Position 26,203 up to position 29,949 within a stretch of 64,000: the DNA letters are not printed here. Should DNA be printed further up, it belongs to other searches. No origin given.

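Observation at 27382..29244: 621-aa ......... intein inserted exactly in the HerA Walker A motif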

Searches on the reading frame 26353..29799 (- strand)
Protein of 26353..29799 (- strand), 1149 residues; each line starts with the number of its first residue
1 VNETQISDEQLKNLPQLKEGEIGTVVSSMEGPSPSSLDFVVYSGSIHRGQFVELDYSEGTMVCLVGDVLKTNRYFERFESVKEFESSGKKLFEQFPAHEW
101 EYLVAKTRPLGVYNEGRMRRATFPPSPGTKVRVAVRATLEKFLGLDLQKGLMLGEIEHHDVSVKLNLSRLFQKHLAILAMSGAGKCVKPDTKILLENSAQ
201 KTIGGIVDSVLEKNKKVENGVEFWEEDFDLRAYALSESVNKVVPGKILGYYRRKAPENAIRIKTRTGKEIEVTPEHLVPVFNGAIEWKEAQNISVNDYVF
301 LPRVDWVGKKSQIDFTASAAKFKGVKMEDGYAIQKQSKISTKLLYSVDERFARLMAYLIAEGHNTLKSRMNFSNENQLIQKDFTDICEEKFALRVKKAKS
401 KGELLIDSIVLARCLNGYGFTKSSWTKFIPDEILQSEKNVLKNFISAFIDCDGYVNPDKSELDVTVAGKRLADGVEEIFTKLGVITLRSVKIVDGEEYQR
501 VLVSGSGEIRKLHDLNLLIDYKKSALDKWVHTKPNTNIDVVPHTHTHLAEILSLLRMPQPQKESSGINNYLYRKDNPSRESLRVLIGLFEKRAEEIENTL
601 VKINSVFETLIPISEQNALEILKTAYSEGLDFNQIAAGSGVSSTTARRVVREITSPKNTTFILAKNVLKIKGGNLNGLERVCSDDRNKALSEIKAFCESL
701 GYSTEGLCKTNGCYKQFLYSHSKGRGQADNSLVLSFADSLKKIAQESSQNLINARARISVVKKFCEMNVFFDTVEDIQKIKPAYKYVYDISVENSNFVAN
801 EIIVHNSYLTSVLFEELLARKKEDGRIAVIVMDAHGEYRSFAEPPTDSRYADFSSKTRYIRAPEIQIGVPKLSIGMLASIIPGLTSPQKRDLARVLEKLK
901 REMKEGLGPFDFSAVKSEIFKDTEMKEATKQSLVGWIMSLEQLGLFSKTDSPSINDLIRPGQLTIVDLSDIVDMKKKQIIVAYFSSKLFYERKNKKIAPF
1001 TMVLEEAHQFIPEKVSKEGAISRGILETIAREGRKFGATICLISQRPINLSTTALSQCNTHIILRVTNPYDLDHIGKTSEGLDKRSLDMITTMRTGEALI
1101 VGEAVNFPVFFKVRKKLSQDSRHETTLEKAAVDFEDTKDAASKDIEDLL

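Call 4: search_protein_families(library=pfam, proteins=[window:26353-29799:-], max_evalue=0.1)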
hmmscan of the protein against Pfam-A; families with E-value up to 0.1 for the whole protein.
window:26353-29799:- (1149 aa): 4 families
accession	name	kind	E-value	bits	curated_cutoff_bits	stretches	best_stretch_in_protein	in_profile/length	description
PF01935.23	DUF87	-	2e-25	90.7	23.2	2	807-987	37-219/220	Helicase HerA, central domain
PF14890.11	Intein_splicing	-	2e-20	73.6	35.8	1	194-806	2-155/155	Intein splicing domain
PF14528.11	LAGLIDADG_3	-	1.1e-06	29.2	22.5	1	441-513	3-78/82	LAGLIDADG-like domain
PF09378.16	HAS-barrel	-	0.055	14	25.2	0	30-112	6-87/90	HAS barrel domain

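Call 5: search_protein_families(library=ncbifam, proteins=[window:26353-29799:-], max_evalue=0.1)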
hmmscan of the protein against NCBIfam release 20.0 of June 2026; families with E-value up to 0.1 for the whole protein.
window:26353-29799:- (1149 aa): 17 families
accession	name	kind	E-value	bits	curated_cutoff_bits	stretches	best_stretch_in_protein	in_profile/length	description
NF040937.1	HerA_Thermprot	equivalog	3.2e-37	128.1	800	2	952-1115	298-463/487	DNA double-strand break repair helicase HerA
NF040819.1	helicase_HerA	equivalog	2.8e-36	125.2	970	2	998-1114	402-515/561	DNA double-strand break repair helicase HerA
NF042944.1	HerA_antiphage_2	equivalog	3.9e-33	115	850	2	992-1119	421-548/576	anti-phage-associated helicase HerA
NF011287.0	PRK14698.1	equivalog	2.3e-32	112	1238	1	176-602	231-630/1017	V-type ATP synthase subunit A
NF042943.1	HerA_antiphage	equivalog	3.2e-29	101.9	800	1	965-1115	398-551/566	anti-phage-associated helicase HerA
NF011491.0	PRK14898.1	equivalog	1.2e-25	89.8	783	2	200-599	93-489/860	DNA-directed RNA polymerase subunit A''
NF053655.1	CedD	equivalog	1.7e-22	79.8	600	1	817-1115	240-527/527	DNA-translocating ATPase CedD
NF011418.0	PRK14845.1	equivalog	7.4e-21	73.6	756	2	169-600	7-380/1049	translation initiation factor IF-2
NF005852.0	PRK07773.1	equivalog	2.1e-14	52.8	780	2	229-557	424-742/886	replicative DNA helicase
TIGR01445.1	intein_Nterm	domain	1.3e-13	51.7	24.5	1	186-279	1-82/83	intein N-terminal splicing region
NF003159.0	PRK04132.1-4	equivalog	2.3e-12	45.8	999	2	348-539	177-353/852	replication factor C small subunit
NF033849.1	ser_rich_anae_1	subfamily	8.9e-10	36.6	650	1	945-1075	958-1099/1163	serine-rich protein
NF045703.1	rSAM_Tes_intein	exception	2.9e-09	35.3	1700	2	235-321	207-295/1040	tetraether lipid synthase Tes, intein-containing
NF011302.0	PRK14714.1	equivalog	8.9e-09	33.4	1791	1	185-304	931-1055/1350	DNA-directed DNA polymerase II large subunit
NF038162.1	RtcB_rel_intein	exception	2.2e-07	29.3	1150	2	768-807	538-579/961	intein-containing RtcB family protein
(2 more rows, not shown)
